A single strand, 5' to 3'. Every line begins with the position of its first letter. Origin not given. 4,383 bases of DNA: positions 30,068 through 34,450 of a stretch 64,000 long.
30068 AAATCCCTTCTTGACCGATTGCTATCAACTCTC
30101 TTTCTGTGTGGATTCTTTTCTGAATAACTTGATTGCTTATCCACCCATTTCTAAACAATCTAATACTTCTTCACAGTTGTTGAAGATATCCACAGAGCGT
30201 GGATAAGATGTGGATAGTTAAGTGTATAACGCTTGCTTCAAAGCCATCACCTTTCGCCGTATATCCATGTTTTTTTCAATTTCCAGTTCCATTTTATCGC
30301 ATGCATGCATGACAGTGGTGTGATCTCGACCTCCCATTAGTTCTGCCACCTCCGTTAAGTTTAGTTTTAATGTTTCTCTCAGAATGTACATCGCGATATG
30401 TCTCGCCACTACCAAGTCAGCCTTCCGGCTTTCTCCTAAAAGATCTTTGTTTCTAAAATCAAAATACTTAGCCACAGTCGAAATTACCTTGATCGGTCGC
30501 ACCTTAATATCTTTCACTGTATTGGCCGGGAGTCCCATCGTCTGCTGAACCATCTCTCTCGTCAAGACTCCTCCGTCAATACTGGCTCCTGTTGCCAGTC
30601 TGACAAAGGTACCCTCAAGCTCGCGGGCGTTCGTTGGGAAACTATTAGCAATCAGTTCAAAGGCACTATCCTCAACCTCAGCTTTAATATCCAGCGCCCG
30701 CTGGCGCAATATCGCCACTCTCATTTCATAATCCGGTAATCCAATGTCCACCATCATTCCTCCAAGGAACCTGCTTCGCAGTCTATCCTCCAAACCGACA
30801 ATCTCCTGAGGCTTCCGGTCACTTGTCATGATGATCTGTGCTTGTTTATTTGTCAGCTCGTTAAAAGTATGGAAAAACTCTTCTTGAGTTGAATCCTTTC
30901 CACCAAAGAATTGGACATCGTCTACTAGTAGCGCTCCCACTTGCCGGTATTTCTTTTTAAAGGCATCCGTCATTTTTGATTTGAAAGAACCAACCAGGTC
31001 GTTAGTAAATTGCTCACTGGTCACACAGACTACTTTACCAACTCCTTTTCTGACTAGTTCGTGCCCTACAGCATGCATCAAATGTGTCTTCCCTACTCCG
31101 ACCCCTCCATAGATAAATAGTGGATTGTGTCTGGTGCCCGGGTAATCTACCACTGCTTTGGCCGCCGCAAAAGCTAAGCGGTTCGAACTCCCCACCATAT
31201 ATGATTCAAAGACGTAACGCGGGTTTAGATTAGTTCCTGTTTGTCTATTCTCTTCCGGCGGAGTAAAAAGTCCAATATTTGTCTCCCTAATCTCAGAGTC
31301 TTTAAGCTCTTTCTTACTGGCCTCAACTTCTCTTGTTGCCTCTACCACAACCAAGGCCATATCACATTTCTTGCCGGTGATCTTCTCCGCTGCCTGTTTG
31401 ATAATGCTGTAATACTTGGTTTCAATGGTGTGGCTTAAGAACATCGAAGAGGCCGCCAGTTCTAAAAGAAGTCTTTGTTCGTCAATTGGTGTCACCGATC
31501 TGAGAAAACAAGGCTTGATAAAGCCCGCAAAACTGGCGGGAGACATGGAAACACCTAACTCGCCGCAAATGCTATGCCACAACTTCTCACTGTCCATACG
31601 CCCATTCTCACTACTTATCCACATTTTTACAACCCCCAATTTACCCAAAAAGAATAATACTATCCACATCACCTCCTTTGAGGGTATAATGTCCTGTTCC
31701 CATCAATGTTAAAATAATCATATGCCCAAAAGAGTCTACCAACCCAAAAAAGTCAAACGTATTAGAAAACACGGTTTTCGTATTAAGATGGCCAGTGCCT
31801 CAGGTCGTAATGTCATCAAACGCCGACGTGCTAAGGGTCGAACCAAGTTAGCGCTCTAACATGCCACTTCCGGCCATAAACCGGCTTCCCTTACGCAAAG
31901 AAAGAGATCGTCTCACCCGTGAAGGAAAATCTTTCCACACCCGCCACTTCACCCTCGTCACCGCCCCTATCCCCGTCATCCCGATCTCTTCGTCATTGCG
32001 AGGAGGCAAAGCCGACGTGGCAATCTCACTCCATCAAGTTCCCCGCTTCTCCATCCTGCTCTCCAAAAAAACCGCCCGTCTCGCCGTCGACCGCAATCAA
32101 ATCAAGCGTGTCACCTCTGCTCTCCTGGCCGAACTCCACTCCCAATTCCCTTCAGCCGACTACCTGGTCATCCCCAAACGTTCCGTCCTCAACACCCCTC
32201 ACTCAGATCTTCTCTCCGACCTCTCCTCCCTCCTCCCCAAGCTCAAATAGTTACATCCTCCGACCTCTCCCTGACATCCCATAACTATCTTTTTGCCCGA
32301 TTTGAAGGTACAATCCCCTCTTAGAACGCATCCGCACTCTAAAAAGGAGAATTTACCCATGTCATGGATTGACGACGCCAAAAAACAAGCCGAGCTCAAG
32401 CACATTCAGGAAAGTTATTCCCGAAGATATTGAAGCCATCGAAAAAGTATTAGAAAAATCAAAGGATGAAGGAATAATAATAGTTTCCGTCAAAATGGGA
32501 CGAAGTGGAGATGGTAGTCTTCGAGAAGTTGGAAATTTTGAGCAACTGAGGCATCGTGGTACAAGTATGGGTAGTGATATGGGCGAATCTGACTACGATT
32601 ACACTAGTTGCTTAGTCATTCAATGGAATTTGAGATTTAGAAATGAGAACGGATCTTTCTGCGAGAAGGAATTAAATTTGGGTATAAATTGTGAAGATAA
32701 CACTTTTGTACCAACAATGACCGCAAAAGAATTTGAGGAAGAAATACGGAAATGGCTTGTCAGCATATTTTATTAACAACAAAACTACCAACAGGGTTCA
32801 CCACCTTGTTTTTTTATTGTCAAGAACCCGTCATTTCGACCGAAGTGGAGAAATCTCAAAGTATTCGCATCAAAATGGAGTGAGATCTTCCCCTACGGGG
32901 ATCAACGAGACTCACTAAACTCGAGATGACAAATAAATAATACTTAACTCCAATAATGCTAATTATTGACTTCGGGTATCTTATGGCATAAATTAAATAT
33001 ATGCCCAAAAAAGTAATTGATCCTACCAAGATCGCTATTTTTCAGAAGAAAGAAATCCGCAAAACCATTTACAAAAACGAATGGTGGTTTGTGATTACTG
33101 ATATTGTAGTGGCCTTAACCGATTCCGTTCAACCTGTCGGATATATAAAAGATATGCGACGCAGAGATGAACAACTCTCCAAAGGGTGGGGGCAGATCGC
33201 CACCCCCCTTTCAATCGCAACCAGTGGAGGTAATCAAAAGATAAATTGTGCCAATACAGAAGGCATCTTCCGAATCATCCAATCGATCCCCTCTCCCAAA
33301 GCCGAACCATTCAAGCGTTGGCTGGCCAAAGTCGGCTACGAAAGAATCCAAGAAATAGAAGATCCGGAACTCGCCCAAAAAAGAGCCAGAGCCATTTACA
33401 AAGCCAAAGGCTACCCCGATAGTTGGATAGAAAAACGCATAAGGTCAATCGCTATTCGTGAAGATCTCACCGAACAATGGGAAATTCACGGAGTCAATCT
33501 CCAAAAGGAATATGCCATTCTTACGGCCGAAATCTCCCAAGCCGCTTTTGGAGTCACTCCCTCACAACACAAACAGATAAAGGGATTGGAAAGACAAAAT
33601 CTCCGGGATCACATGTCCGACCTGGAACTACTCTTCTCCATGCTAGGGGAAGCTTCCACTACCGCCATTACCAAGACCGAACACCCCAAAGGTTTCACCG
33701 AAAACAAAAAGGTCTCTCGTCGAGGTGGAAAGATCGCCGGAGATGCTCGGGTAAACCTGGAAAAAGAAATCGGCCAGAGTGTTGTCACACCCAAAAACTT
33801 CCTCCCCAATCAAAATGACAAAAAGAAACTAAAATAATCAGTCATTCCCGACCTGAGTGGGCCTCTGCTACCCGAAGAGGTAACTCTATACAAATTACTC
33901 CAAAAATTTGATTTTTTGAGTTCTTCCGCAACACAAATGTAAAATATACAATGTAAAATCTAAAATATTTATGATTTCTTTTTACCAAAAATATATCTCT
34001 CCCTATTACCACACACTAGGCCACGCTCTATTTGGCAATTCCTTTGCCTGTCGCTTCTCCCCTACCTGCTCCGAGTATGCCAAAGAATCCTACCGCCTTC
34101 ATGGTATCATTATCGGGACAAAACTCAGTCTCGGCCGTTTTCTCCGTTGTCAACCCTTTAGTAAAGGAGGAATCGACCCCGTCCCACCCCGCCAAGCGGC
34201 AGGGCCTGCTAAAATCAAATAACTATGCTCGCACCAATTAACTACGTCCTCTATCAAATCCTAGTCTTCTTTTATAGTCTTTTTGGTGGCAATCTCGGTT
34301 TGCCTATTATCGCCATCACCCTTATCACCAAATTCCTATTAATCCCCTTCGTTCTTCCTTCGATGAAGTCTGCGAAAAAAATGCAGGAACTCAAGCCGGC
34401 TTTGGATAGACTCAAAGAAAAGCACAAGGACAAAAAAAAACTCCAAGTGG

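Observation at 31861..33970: Conserved rpmH-rnpA-yidD-yidC-jag cluster interrupted by a 1.7 kb insertion carrying a Bro-N antirepressor-like gene and a possibly frameshifted ORF, bounded by repeat copies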

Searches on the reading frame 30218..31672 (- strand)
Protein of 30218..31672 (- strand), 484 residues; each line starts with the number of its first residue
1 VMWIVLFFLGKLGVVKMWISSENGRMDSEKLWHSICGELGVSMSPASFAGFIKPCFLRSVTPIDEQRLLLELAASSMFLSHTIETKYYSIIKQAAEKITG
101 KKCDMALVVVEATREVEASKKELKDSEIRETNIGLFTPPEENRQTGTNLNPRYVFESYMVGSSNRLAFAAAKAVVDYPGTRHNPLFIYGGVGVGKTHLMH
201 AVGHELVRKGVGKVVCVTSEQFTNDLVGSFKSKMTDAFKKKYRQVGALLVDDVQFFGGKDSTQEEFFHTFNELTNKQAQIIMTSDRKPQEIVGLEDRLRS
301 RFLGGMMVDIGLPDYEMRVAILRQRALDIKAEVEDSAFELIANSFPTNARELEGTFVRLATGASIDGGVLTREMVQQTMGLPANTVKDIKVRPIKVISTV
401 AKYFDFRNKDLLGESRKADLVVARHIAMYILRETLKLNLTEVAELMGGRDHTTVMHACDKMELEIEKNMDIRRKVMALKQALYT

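Call 4: search_protein_families(library=pfam, proteins=[window:30218-31672:-], max_evalue=0.01)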
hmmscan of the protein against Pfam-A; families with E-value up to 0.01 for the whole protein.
window:30218-31672:- (484 aa): 9 families
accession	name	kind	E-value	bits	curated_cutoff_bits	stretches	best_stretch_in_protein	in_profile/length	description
PF00308.24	Bac_DnaA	-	1.4e-60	204.5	23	1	149-309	1-162/162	Bacterial DnaA ATPAse domain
PF08299.17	Bac_DnaA_C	-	4e-24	84.9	31.5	1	395-460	3-68/69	Bacterial dnaA protein helix-turn-helix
PF01695.23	IstB_IS21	-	2.5e-07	30.9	24.1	1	182-286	93-194/238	IstB-like ATP binding protein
PF00004.35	AAA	-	2.9e-07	31.4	21.2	1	186-291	2-114/131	ATPase family associated with various cellular activities (AAA)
PF13401.12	AAA_22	-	6.8e-05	23.6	27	0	183-281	6-119/130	AAA domain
PF11638.13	DnaA_N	-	0.00019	21.5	24.6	1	30-96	2-64/65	DnaA N-terminal domain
PF01637.24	ATPase_2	-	0.0008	19.7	33.2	1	181-285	19-117/225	ATPase domain predominantly from Archaea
PF13191.12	AAA_16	-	0.0029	18.5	32.6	1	181-253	23-105/167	AAA ATPase domain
PF25201.1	nSTAND6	-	0.0079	16.7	27.7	0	182-225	18-61/148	Novel STAND NTPase 6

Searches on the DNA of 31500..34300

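Call 57: search_rna_families(source=window, start=31500, end=34300, threshold=evalue, max_evalue=1)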
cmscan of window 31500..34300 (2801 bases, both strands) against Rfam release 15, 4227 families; matches with E-value up to 1: 1.
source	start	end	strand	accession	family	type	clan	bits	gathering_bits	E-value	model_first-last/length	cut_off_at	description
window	33083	33138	+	RF01753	psbNH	Cis-reg;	-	19.7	45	0.17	1-60/60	no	psbNH RNA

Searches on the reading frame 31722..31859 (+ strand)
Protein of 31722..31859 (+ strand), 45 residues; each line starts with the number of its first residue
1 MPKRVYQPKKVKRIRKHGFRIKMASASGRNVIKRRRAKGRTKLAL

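Call 4: search_protein_families(library=pfam, proteins=[window:31722-31859:+], max_evalue=0.01)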
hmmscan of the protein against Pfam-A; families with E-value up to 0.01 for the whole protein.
window:31722-31859:+ (45 aa): 1 family
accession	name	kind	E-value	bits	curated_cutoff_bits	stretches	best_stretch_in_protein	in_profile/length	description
PF00468.22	Ribosomal_L34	-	1.4e-19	70.2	25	1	3-44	2-43/44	Ribosomal protein L34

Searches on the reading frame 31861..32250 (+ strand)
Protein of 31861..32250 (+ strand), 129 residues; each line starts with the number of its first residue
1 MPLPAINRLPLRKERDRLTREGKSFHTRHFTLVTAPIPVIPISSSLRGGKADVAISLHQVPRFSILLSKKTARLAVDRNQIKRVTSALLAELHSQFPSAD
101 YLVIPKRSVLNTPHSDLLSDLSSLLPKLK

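Call 4: search_protein_families(library=pfam, proteins=[window:31861-32250:+], max_evalue=0.01)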
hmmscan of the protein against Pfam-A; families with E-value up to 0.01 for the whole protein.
window:31861-32250:+ (129 aa): 1 family
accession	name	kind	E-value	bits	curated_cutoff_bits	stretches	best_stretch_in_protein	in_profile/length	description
PF00825.24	Ribonuclease_P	-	4.8e-16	59.2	22.3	1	4-128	2-108/109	Ribonuclease P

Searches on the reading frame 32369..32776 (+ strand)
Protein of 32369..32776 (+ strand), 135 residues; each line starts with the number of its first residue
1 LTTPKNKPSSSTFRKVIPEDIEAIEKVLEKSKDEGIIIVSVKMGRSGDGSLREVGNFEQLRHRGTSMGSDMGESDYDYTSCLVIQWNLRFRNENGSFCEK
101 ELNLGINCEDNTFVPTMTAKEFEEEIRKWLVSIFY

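Call 4: search_protein_families(library=pfam, proteins=[window:32369-32776:+], max_evalue=0.01)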
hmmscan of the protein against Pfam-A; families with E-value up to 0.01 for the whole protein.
window:32369-32776:+ (135 aa): 0 families

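Call 13: search_protein_families(library=phrogs, proteins=[window:32369-32776:+], max_evalue=0.1)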
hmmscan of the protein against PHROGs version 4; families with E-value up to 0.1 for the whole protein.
window:32369-32776:+ (135 aa): 0 families

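Call 14: search_protein_families(library=ncbifam, proteins=[window:32369-32776:+], max_evalue=0.1)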
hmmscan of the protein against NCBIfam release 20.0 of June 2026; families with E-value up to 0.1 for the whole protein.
window:32369-32776:+ (135 aa): 0 families

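Call 20: find_homologous_proteins(query=window:32369-32776:+, max_evalue=0.01)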
Query window:32369-32776:+ (135 aa): 1 proteins with E <= 0.01 among 5 candidates.
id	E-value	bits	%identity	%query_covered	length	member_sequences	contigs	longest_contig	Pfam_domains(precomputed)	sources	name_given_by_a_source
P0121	7.1e-85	299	100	100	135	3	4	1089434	-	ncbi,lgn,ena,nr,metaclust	ncbi:hypothetical protein A3K29_01080 [Candidatus Collierbacteria bacterium RIFOXYB2_FULL_46_14]|nr:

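Call 27: search_protein_families(library=padloc, proteins=[window:32414-32776:+], max_evalue=0.1)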
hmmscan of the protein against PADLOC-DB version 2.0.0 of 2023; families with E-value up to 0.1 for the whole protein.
window:32414-32776:+ (120 aa): 0 families

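Call 45: search_protein_representatives(protein=window:32414-32776:+)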
Query: 120 residues. Proteins with E-value up to 0.001 (for the whole library): 1; up to 1e-10: 1; up to 1e-30: 1. The best 1 are listed.
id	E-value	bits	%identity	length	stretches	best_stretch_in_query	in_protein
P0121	8.9e-75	264.6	100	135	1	1-120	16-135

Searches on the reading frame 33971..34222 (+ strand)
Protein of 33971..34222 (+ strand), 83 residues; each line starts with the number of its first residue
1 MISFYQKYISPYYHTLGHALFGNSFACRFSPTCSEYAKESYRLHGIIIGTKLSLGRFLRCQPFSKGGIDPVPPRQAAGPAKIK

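Call 4: search_protein_families(library=pfam, proteins=[window:33971-34222:+], max_evalue=0.01)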
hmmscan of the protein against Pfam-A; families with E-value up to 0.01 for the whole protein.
window:33971-34222:+ (83 aa): 1 family
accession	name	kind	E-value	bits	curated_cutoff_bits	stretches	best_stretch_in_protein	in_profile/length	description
PF01809.23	YidD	-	1.1e-21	76.8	27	1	1-71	7-67/67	Putative membrane protein insertion efficiency factor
